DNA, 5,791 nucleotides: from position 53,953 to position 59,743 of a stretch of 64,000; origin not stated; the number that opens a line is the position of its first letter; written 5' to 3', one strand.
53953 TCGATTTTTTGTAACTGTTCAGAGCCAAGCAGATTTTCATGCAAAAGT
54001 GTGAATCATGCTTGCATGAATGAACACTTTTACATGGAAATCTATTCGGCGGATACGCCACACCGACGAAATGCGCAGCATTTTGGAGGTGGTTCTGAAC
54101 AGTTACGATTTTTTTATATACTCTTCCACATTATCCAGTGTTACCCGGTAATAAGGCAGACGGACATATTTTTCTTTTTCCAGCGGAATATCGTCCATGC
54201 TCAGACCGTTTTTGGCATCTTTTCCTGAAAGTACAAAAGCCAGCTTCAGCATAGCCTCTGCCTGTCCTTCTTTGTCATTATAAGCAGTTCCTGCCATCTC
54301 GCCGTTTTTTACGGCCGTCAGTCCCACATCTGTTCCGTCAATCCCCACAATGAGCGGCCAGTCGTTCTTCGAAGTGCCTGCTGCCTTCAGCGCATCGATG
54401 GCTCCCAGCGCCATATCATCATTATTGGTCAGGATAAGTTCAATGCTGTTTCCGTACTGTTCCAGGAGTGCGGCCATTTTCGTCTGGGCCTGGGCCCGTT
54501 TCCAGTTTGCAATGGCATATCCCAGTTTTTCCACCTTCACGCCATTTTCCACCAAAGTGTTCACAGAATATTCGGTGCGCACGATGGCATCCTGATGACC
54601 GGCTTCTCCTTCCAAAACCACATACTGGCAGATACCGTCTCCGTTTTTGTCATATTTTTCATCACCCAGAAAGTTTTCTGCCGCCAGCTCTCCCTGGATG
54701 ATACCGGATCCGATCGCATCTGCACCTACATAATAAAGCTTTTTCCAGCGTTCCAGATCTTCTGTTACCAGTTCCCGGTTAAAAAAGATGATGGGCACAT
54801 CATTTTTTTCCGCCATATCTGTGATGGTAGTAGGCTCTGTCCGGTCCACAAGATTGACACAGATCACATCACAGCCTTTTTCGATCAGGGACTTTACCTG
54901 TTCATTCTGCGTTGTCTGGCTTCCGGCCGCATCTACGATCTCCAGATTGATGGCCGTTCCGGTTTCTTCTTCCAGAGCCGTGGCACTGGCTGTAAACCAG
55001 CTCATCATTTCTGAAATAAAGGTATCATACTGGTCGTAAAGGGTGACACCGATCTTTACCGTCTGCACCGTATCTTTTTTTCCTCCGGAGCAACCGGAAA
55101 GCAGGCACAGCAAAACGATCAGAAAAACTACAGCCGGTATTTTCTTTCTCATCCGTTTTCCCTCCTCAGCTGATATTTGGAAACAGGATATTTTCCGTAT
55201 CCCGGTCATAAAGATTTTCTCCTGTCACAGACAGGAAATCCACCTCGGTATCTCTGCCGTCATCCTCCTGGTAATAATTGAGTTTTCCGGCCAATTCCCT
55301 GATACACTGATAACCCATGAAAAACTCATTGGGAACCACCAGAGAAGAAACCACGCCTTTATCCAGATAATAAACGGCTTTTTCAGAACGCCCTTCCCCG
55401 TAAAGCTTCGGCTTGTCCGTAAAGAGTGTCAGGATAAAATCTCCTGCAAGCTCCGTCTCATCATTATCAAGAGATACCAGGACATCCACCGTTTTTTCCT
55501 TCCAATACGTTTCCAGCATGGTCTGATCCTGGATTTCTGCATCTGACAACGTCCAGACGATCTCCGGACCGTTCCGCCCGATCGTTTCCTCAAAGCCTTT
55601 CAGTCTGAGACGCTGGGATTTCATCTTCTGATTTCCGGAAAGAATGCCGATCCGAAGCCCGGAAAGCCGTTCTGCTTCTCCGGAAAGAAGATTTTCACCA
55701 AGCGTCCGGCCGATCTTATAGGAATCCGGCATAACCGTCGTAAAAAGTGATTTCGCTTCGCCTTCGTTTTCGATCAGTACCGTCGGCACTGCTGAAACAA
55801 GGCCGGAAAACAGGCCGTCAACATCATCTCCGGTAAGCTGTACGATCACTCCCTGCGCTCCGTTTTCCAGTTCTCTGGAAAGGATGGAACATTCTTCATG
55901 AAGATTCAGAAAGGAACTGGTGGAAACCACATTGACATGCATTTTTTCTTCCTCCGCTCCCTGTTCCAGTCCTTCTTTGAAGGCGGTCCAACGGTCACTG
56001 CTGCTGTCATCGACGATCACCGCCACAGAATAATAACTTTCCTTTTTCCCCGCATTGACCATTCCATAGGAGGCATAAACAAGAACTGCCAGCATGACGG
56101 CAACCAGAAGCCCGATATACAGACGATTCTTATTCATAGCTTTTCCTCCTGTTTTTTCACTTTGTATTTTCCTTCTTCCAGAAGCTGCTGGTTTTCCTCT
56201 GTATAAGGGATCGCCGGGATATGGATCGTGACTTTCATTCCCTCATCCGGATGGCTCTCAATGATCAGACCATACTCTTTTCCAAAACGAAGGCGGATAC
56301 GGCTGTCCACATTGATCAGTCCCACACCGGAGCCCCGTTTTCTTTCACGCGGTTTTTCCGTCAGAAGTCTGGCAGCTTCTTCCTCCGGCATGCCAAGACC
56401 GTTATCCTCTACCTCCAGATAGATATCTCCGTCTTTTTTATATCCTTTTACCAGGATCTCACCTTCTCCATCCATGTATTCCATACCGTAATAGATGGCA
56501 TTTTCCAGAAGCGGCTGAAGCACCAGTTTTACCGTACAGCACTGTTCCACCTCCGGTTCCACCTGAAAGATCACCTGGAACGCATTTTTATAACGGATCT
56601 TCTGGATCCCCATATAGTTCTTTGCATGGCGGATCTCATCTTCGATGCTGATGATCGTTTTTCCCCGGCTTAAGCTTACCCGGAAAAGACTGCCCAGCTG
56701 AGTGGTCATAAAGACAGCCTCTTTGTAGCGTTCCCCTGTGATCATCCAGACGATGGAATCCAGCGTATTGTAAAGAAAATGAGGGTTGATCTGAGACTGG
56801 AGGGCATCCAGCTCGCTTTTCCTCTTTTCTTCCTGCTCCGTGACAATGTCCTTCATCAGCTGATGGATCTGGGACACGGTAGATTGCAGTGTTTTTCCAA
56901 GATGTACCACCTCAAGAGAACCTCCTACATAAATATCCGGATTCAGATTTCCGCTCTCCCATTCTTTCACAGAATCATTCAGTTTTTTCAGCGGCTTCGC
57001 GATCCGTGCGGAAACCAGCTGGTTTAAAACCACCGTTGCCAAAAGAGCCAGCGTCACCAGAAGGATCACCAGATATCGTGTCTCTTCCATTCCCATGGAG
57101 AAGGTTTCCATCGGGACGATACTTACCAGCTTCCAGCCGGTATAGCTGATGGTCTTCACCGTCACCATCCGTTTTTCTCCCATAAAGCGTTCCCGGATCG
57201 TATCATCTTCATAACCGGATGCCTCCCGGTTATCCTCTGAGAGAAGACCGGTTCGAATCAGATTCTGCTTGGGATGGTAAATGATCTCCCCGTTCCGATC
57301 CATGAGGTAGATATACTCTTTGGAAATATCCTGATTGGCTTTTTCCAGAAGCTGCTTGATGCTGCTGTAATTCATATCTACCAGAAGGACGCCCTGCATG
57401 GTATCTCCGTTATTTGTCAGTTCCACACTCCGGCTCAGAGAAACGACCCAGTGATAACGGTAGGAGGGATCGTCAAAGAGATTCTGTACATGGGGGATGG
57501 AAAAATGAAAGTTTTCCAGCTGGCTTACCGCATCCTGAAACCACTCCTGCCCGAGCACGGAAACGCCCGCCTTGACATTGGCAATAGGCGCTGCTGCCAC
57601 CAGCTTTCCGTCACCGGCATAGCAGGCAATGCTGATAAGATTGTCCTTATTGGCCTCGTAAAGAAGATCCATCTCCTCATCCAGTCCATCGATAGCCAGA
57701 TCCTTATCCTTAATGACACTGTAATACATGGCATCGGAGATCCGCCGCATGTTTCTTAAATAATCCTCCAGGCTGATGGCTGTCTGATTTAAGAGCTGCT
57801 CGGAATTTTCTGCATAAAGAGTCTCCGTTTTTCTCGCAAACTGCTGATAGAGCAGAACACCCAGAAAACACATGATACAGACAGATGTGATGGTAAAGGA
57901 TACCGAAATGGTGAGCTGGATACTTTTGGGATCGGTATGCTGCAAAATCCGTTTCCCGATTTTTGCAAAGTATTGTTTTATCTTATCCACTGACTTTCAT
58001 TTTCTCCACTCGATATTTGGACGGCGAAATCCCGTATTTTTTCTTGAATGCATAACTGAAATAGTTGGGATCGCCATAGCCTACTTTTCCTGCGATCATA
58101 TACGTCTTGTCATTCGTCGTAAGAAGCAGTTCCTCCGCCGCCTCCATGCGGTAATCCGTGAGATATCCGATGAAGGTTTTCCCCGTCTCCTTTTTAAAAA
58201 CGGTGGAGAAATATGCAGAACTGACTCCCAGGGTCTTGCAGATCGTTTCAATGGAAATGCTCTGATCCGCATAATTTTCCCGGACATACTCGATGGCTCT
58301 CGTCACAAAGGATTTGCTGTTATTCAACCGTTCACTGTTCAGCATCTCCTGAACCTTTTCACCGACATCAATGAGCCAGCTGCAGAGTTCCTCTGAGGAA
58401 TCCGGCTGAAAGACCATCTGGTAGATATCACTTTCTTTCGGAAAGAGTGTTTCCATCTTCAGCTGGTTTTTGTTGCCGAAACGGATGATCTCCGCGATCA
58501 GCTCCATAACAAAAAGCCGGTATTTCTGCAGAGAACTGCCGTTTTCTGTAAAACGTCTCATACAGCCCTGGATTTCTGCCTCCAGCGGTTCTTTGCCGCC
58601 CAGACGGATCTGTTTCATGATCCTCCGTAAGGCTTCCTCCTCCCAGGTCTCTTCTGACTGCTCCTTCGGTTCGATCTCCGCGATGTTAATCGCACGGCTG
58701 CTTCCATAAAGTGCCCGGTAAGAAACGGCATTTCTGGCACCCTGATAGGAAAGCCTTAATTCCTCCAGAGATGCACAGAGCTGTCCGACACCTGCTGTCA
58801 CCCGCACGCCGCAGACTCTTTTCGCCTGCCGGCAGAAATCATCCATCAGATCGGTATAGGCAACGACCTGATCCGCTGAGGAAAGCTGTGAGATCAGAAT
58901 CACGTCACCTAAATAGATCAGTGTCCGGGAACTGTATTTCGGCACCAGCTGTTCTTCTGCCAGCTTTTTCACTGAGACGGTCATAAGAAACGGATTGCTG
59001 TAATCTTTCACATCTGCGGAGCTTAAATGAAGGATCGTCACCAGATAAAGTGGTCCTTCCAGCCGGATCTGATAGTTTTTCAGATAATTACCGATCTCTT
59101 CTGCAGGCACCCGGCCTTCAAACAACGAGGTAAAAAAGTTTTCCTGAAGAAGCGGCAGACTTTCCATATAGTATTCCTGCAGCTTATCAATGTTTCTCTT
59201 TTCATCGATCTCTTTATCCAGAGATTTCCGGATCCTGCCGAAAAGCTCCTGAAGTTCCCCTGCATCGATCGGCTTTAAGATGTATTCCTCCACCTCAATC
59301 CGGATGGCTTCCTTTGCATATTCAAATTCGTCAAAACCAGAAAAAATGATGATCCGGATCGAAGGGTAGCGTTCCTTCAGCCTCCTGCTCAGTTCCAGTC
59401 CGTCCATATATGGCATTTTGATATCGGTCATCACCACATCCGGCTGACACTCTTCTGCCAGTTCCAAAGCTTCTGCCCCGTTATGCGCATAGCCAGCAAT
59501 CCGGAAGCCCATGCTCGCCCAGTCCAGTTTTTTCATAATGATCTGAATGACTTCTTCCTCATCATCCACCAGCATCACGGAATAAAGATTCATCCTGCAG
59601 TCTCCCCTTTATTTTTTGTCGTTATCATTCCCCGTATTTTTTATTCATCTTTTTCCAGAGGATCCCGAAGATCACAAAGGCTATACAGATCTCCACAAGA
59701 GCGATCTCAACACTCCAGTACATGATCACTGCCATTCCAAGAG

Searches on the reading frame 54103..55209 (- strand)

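Call 10: search_protein_families(library=pfam, proteins=[window:54103-55209:-], max_evalue=0.001)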
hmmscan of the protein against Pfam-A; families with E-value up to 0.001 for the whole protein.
window:54103-55209:- (368 aa): 2 families
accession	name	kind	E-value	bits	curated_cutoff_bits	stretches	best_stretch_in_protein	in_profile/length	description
PF13407.12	Peripla_BP_4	-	2.2e-49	168.7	35.1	1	53-329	1-256/258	Periplasmic binding protein domain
PF00532.27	Peripla_BP_1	-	9.2e-06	25.8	22.2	1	53-279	4-206/281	Periplasmic binding proteins and sugar binding domain of LacI family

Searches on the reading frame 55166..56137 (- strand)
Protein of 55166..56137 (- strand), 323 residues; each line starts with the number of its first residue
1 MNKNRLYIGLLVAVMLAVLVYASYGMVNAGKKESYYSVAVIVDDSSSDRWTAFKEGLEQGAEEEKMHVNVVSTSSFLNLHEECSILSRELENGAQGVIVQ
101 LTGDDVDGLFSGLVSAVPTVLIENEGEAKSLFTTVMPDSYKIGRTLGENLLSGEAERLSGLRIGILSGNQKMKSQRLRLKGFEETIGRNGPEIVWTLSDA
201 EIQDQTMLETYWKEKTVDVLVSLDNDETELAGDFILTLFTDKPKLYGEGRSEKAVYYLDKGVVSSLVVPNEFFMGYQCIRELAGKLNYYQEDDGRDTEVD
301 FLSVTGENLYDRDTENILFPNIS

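Call 11: search_protein_families(library=pfam, proteins=[window:55166-56137:-], max_evalue=0.001)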
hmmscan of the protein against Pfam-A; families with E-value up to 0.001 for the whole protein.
window:55166-56137:- (323 aa): 2 families
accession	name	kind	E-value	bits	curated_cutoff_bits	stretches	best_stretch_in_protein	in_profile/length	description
PF13407.12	Peripla_BP_4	-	2.8e-20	73.4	35.1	1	38-283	1-251/258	Periplasmic binding protein domain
PF00532.27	Peripla_BP_1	-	0.00034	20.6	22.2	1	38-231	4-196/281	Periplasmic binding proteins and sugar binding domain of LacI family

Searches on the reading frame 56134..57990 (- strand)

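Call 11: search_protein_families(library=pfam, proteins=[window:56134-57990:-], max_evalue=0.001)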
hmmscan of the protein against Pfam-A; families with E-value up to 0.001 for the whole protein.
window:56134-57990:- (618 aa): 4 families
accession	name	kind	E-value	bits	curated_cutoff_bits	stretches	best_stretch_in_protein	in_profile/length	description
PF06580.19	His_kinase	-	1.7e-26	92.7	25.2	1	393-470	2-80/81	Histidine kinase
PF02743.24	dCache_1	-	1.7e-19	70.8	45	1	58-290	6-239/240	Cache domain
PF02518.31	HATPase_c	-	2.5e-13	50.8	26.4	1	488-593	7-109/111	Histidine kinase-, DNA gyrase B-, and HSP90-like ATPase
PF00672.30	HAMP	-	0.00019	22.1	25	1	326-376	2-52/53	HAMP domain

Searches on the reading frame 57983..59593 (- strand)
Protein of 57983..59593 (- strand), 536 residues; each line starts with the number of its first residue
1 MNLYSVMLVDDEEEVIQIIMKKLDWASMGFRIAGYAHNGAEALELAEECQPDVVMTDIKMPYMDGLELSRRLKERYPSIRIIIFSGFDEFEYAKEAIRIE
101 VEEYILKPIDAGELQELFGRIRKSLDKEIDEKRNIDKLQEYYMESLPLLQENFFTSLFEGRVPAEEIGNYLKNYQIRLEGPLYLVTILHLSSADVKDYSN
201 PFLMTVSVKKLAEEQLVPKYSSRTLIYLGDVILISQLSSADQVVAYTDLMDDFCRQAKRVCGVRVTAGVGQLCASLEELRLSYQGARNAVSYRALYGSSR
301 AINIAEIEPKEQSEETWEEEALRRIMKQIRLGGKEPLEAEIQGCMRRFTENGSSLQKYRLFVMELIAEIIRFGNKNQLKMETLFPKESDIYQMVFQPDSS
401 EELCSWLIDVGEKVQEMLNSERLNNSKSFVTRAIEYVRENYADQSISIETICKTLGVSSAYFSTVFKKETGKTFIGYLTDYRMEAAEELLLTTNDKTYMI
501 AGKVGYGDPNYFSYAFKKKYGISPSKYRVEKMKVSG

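Call 11: search_protein_families(library=pfam, proteins=[window:57983-59593:-], max_evalue=0.001)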
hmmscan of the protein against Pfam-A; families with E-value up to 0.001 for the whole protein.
window:57983-59593:- (536 aa): 4 families
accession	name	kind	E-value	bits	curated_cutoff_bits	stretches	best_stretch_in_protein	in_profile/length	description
PF00072.30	Response_reg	-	2e-25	89.5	30.2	1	6-116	1-108/111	Response regulator receiver domain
PF12833.13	HTH_18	-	5.2e-21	75.2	33.6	1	451-528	1-78/80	Helix-turn-helix domain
PF00165.29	HTH_AraC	-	1.4e-18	67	26.6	2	439-478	3-41/42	Bacterial regulatory helix-turn-helix proteins, AraC family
PF17853.6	GGDEF_2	-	4.1e-08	33.9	24.5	1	160-291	2-115/116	GGDEF-like domain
